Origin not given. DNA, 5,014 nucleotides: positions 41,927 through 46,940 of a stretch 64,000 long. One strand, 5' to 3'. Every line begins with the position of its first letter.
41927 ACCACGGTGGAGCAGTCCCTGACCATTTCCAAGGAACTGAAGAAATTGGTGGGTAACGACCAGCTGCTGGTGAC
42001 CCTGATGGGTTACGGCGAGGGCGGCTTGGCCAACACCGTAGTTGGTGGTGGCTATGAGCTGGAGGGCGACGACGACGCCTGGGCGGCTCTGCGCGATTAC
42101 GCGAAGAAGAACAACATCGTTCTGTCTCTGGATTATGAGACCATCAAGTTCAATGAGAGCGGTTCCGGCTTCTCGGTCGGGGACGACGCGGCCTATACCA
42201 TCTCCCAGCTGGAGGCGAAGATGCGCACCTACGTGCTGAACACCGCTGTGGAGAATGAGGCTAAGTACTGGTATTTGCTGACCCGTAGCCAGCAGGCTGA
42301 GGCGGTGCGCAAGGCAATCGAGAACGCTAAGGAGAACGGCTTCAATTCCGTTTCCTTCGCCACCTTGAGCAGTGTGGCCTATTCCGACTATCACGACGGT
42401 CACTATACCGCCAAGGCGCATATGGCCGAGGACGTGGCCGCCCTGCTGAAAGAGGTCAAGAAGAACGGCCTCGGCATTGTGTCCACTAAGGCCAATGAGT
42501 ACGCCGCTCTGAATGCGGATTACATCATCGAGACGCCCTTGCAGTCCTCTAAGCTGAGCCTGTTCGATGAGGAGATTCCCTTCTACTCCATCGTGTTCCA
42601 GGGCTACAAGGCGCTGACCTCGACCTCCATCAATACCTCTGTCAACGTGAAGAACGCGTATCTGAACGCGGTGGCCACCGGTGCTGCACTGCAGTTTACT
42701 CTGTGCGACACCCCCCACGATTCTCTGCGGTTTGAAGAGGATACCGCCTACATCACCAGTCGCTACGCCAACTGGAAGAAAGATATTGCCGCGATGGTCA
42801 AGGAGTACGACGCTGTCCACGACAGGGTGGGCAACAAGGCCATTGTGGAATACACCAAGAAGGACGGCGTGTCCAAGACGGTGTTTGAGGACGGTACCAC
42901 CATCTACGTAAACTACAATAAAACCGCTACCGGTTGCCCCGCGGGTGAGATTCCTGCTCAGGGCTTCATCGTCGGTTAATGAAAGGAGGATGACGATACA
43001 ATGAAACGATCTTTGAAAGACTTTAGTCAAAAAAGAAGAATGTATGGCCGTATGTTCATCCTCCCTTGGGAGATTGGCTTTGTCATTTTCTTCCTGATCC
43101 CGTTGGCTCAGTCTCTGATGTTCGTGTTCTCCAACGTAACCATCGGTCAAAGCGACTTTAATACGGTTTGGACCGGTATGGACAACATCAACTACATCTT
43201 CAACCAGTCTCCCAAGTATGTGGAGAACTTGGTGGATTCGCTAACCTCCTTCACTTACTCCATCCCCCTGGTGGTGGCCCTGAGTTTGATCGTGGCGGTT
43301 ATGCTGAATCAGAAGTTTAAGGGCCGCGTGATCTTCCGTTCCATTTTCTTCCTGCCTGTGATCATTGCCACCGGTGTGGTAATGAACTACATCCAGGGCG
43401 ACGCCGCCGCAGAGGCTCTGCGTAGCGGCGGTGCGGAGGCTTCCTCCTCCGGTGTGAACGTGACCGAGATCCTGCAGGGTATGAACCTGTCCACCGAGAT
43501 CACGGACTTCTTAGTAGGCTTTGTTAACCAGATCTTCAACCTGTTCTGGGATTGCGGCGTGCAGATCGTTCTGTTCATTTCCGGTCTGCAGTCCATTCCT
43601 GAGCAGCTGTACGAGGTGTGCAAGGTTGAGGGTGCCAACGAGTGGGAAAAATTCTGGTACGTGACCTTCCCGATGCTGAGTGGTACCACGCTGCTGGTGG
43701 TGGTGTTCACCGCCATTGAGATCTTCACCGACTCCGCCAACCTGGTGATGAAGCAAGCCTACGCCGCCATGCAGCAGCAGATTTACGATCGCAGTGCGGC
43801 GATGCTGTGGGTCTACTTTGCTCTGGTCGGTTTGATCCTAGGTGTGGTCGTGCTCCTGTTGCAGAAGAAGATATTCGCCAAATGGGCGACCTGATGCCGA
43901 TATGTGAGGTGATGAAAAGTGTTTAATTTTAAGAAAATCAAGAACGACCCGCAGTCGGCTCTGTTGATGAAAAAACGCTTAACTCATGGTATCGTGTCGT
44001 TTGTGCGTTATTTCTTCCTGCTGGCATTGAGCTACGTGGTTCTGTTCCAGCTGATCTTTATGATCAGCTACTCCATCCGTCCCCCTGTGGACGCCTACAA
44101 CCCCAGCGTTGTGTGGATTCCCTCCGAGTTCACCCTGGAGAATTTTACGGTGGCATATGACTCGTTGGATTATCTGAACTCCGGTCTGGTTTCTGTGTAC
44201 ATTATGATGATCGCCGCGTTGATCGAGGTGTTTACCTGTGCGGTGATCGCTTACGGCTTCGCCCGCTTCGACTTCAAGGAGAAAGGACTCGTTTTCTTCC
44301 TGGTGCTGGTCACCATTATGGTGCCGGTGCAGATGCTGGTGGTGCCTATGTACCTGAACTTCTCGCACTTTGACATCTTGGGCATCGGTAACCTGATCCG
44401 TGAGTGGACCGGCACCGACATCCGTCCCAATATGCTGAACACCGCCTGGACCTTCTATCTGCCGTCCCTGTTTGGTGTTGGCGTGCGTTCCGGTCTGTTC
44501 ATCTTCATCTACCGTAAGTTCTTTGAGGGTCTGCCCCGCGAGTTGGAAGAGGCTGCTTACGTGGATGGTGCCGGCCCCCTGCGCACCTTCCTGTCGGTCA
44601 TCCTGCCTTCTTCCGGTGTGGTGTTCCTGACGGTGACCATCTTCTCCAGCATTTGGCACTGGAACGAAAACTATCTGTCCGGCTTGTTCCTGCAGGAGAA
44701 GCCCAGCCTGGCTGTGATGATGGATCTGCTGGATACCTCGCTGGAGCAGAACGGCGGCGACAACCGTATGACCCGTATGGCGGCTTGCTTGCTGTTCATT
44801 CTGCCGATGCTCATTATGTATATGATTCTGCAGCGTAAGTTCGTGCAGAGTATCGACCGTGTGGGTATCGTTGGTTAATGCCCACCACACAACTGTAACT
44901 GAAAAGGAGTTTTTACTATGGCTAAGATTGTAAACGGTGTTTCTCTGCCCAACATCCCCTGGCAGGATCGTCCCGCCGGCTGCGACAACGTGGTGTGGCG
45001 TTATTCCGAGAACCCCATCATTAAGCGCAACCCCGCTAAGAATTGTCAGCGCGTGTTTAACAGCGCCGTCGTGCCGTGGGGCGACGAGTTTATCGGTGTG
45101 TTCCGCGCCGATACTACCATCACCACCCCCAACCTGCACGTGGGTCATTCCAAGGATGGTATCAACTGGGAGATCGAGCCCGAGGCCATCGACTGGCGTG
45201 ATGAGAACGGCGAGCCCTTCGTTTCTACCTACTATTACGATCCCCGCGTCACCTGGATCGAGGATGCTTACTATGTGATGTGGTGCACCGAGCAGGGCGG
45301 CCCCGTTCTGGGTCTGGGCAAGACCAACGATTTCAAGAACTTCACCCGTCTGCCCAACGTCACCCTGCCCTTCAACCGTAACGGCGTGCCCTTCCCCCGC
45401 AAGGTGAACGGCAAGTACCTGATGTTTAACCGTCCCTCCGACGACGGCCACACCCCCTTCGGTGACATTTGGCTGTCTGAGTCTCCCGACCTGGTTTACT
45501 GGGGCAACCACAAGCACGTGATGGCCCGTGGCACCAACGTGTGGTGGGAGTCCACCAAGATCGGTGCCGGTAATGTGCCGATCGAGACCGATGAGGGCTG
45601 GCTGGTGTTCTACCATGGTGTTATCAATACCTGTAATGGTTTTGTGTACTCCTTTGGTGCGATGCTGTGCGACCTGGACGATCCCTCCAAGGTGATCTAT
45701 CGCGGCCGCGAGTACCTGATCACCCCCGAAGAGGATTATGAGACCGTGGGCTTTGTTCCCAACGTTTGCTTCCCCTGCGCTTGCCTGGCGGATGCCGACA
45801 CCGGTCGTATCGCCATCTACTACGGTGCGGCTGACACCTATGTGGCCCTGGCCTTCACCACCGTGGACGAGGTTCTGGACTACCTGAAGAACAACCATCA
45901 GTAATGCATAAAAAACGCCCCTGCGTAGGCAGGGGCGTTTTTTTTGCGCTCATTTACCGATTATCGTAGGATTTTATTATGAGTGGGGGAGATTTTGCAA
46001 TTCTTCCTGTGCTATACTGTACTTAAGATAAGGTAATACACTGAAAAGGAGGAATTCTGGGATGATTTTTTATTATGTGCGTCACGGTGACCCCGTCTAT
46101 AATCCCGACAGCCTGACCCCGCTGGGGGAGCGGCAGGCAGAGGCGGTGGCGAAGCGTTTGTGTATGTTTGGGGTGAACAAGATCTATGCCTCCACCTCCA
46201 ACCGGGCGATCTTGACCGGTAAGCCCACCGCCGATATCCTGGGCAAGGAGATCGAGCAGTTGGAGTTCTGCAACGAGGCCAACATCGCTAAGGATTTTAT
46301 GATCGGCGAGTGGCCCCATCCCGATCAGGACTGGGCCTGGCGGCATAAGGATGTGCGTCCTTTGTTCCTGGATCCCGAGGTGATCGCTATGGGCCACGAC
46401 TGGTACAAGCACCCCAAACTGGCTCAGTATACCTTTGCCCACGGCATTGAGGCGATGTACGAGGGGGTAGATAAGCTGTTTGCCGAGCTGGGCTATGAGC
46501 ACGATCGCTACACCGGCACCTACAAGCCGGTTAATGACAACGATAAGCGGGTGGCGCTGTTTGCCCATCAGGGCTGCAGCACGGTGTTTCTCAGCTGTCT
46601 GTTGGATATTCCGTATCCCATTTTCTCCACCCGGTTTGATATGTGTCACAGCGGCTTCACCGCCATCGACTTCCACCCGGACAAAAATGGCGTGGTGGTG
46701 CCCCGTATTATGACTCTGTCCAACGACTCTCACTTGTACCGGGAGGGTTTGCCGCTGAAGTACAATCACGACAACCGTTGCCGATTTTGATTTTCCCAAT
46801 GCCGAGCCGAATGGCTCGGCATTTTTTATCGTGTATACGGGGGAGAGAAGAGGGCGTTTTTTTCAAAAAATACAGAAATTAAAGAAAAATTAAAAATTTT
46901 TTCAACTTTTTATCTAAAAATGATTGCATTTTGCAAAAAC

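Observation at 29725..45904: Atypical ABC sugar-uptake locus: two permease pairs, one giant SBP, an NHL/TPR/Yip1-like membrane protein and a large lipoprotein, with no ATPase or regulator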

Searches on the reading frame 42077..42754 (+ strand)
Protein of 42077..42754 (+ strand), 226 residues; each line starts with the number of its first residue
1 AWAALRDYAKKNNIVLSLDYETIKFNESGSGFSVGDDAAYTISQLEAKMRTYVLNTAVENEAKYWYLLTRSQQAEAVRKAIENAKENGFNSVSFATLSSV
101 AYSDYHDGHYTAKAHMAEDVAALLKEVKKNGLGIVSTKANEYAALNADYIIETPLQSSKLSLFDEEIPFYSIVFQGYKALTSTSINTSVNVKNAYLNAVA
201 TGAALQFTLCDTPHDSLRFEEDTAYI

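Call 58: search_solved_structures(query=A4, max_evalue=10, show_alignments=3)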
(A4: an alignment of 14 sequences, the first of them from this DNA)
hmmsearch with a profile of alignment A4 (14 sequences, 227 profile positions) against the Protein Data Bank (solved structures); distinct sequences matched with E-value up to 10: 2.
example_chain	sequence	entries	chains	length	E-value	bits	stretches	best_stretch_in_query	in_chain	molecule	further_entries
6r3z_A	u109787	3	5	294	0.16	14.6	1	91-136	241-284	Probable adhesion protein | Adhesion protein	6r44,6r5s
1y8a_A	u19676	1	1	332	1.8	11.2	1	136-164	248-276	hypothetical protein AF1437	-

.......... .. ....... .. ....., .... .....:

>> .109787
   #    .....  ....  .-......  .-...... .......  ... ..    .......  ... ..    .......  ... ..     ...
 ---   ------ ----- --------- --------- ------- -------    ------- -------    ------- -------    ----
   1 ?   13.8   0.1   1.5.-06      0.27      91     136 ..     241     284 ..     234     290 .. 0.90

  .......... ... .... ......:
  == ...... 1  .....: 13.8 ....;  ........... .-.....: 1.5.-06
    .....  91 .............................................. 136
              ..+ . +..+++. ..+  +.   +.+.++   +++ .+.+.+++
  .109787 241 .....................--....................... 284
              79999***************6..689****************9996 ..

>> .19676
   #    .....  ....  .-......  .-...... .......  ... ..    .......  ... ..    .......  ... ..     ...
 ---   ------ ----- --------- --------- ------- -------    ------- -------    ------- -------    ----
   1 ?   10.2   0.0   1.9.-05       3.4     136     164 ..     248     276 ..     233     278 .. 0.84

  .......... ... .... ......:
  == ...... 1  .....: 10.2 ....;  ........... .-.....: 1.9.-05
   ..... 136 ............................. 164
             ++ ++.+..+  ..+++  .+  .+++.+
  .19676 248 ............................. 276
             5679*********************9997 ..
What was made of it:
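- On GH129 / clan of GH101-GH36-GH31-like retaining alpha-glycosidases: Direct alignment failed (call 58) and no superposition was available.
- The sub-profile search found nothing (call 58) and identity to GH129 is about 12%.
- Tried and rejected: Catalytic residues: a sub-profile of the catalytic half of the DUF5696 barrel found no glycosidase among PDB sequences (call 58).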

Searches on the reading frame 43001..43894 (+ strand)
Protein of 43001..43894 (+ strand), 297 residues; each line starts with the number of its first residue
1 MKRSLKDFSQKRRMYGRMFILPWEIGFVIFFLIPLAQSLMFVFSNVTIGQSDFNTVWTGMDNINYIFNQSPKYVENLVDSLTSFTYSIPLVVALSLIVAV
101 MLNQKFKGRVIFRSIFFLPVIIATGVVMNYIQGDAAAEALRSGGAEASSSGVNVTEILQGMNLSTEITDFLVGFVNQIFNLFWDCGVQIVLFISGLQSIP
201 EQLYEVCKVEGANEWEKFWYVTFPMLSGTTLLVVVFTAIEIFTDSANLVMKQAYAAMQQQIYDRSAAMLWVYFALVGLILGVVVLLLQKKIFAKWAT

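Call 3: search_protein_families(library=pfam, proteins=[window:43001-43894:+], max_evalue=0.01)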
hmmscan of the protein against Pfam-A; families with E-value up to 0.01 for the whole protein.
window:43001-43894:+ (297 aa): 1 family
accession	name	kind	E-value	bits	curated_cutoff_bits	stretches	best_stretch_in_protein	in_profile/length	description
PF00528.27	BPD_transp_1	-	4e-10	40.2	26.4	1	189-288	69-174/184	Binding-protein-dependent transport system inner membrane component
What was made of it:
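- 43001..43894 (+): Permease C, MalF/UgpA-like. Pfam BPD_transp_1 40 bits (call 3).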

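Call 11: search_protein_families(library=ncbifam, proteins=[window:43001-43894:+], max_evalue=0.01)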
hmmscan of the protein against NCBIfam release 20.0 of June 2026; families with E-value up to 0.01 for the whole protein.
window:43001-43894:+ (297 aa): 5 families
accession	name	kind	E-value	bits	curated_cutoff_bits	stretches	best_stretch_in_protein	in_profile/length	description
NF007852.0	PRK10561.1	equivalog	6.6e-10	39.3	335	2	185-248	170-233/295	sn-glycerol-3-phosphate ABC transporter permease UgpA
NF008232.0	PRK10999.1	equivalog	2.2e-07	30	392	1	189-228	391-430/520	maltose ABC transporter permease MalF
NF040932.1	ABC_arch_GlcU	equivalog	9.7e-05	22.1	340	1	162-255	124-216/272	glucose ABC transporter permease GlcU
TIGR01581.1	Mo_ABC_porter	hypoth_equivalog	0.00035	20.1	210.3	0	187-237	117-167/225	ABC transporter permease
TIGR00969.1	3a0106s02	subfamily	0.0023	17.4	240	0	196-238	166-208/272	sulfate ABC transporter permease subunit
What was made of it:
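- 43001..43894 (+): NCBIfam UgpA/MalF (call 11).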

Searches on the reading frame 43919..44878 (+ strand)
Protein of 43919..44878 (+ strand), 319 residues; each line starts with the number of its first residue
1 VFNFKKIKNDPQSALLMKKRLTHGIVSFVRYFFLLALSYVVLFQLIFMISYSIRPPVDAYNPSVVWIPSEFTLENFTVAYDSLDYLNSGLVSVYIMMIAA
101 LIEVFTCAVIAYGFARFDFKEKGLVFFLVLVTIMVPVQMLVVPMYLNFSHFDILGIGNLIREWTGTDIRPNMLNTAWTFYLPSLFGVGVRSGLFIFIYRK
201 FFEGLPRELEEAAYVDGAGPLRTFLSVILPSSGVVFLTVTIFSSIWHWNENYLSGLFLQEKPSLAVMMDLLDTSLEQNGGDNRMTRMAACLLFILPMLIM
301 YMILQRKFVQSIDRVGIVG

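Call 3: search_protein_families(library=pfam, proteins=[window:43919-44878:+], max_evalue=0.01)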
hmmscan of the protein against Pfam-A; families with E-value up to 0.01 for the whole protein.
window:43919-44878:+ (319 aa): 1 family
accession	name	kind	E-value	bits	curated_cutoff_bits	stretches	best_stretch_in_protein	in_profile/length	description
PF00528.27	BPD_transp_1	-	5.6e-13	49.5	26.4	1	115-312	10-182/184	Binding-protein-dependent transport system inner membrane component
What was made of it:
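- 43919..44878 (+): Permease D, MalG/UgpE-like. Pfam BPD_transp_1 49.5 bits (call 3).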

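Call 11: search_protein_families(library=ncbifam, proteins=[window:43919-44878:+], max_evalue=0.01)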
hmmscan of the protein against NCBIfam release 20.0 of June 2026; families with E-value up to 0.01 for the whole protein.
window:43919-44878:+ (319 aa): 8 families
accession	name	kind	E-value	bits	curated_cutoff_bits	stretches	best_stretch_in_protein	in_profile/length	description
NF008210.0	PRK10973.1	equivalog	3.9e-19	69.4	297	1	40-311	22-275/281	sn-glycerol-3-phosphate ABC transporter permease UgpE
NF008231.0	PRK10998.1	equivalog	1.6e-17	64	261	1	84-316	80-293/296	maltose ABC transporter permease MalG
NF040932.1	ABC_arch_GlcU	equivalog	5.3e-15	55.8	340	1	29-316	4-268/272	glucose ABC transporter permease GlcU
NF040839.1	tungstate_WtpB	equivalog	2.9e-08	33.6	340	1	81-234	38-180/251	tungstate ABC transporter permease WtpB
TIGR01581.1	Mo_ABC_porter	hypoth_equivalog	9.9e-07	28.5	210.3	1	87-232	21-156/225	ABC transporter permease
NF006939.0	PRK09421.1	equivalog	5.2e-05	22.7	262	1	90-242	13-158/230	molybdate ABC transporter permease subunit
TIGR02139.1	permease_CysT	equivalog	0.00024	20.8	246.1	1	69-240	32-193/265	sulfate ABC transporter permease subunit CysT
TIGR02141.1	modB_ABC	equivalog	0.0057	16.3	182.6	1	91-241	2-144/208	molybdate ABC transporter permease subunit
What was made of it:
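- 43919..44878 (+): NCBIfam UgpE/MalG (call 11).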

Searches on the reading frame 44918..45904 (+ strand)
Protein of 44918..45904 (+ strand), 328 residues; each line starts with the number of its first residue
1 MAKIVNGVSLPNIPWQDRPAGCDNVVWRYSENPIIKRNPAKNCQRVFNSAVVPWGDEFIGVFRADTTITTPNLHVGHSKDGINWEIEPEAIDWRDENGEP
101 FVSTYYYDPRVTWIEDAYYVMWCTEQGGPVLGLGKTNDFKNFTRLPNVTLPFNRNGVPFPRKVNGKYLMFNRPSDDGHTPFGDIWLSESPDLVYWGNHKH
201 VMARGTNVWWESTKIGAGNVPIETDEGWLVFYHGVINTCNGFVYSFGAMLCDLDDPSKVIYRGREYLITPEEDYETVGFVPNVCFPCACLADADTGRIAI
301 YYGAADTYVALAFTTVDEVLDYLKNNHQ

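Call 3: search_protein_families(library=pfam, proteins=[window:44918-45904:+], max_evalue=0.01)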
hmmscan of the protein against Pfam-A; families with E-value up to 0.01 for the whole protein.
window:44918-45904:+ (328 aa): 2 families
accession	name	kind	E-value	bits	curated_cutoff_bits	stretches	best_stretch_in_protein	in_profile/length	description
PF04041.19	Glyco_hydro_130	-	4.4e-83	279.3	26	1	11-324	6-319/320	beta-1,4-mannooligosaccharide phosphorylase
PF04616.20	Glyco_hydro_43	-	1.8e-05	24.7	32.2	0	68-125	30-87/288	Glycosyl hydrolases family 43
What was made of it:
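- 44918..45904 (+): GH130_2 beta-1,4-mannoside phosphorylase-like enzyme (cytoplasmic). Clade-specific accessory gene. Pfam GH130 279 bits (call 3).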

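Call 11: search_protein_families(library=ncbifam, proteins=[window:44918-45904:+], max_evalue=0.01)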
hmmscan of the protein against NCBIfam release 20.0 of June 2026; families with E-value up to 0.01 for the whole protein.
window:44918-45904:+ (328 aa): 3 families
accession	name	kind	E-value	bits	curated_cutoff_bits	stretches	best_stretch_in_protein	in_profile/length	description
NF050092.1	BtaManbiosPhlase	equivalog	7e-60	202.8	550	1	73-323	109-350/351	BtaManbiosPhlase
NF052550.1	BManbPhaseBMBP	equivalog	5e-47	160.7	450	1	28-319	6-294/296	beta-1,2-mannobiose phosphorylase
NF058598.1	BetMansidBT3780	equivalog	1.6e-10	40.6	550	1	161-314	205-362/366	beta-1,2-mannosidase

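Call 62: search_solved_structures(query=window:44918-45904:+, max_evalue=1e-10)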
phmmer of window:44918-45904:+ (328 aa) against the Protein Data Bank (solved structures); distinct sequences matched with E-value up to 1e-10: 12.
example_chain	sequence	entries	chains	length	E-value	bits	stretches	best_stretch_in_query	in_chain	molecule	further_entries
1vkd_A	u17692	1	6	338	9.1e-157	524.9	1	9-326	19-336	conserved hypothetical protein TM1225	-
5ayd_A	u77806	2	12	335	1.5e-128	432.1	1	3-326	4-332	Beta-1,4-mannooligosaccharide phosphorylase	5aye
4udg_A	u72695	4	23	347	5.8e-122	410.4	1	12-325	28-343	UHGB_MP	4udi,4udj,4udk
4udk_E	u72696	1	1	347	6.1e-122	410.3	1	13-325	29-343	UHGB_MP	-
9erg_A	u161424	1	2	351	1.7e-44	155.5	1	69-323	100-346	Uhgb_MS mannoside synthase from an unknown human gut bacterium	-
9eqq_A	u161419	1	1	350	1.7e-44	155.5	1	69-323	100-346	Uhgb_MS mannoside synthase from an unknown human gut bacterium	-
9erh_A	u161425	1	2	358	1.8e-44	155.4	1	69-323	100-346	Uhgb_MS mannoside synthase from an unknown human gut bacterium in complex with 1,2-beta-ma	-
5b0p_A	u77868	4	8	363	4.6e-41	144.2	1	73-323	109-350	Lin0857 protein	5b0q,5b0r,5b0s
7fip_A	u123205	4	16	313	1.1e-39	139.6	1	42-315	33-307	Beta-1,2-mannobiose phosphorylase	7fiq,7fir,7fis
9fj8_A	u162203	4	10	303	1.4e-36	129.5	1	73-319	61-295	1,2-beta-oligomannan phosphorylase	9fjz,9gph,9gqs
5ay9_A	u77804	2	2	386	1.7e-28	102.8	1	103-325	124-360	4-O-beta-D-mannosyl-D-glucose phosphorylase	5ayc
3was_A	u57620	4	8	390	4.7e-27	98.1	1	24-324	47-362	4-O-beta-D-mannosyl-D-glucose phosphorylase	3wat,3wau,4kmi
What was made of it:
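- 44918..45904 (+): PDB sequence hits: TM1225 9e-157, R. albus beta-1,4-mannooligosaccharide phosphorylase 5ayd 1.5e-128, UhgbMP 4udg 6e-122 (call 62).
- GH130 is close to characterised beta-1,4-mannoside phosphorylases (call 62). In this clade, cytoplasmic GH2 and GH130_2 point to imported beta-mannosides (call 62).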

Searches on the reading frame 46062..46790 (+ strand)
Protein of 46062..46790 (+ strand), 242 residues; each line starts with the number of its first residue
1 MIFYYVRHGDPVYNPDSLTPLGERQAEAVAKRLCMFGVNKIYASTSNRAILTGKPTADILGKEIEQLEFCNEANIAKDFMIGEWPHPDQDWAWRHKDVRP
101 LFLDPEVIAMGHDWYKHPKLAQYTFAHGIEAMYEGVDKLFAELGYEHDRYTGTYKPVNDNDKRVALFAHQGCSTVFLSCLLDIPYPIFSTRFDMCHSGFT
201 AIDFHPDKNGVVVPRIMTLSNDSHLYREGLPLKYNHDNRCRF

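Call 5: search_protein_families(library=pfam, proteins=[window:46062-46790:+], max_evalue=0.001)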
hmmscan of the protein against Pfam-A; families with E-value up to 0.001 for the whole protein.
window:46062-46790:+ (242 aa): 1 family
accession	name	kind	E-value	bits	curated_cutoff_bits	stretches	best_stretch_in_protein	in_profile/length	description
PF00300.27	His_Phos_1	-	6.4e-13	49.2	21.7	1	4-74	2-81/194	Histidine phosphatase superfamily (branch 1)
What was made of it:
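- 46062..46790 (+): His_Phos_1 family protein, kept after GH130 in every locus of the clade that extends that far. A 47%-identical paralogue lies at 28613-29308 (-). Pfam (call 5).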
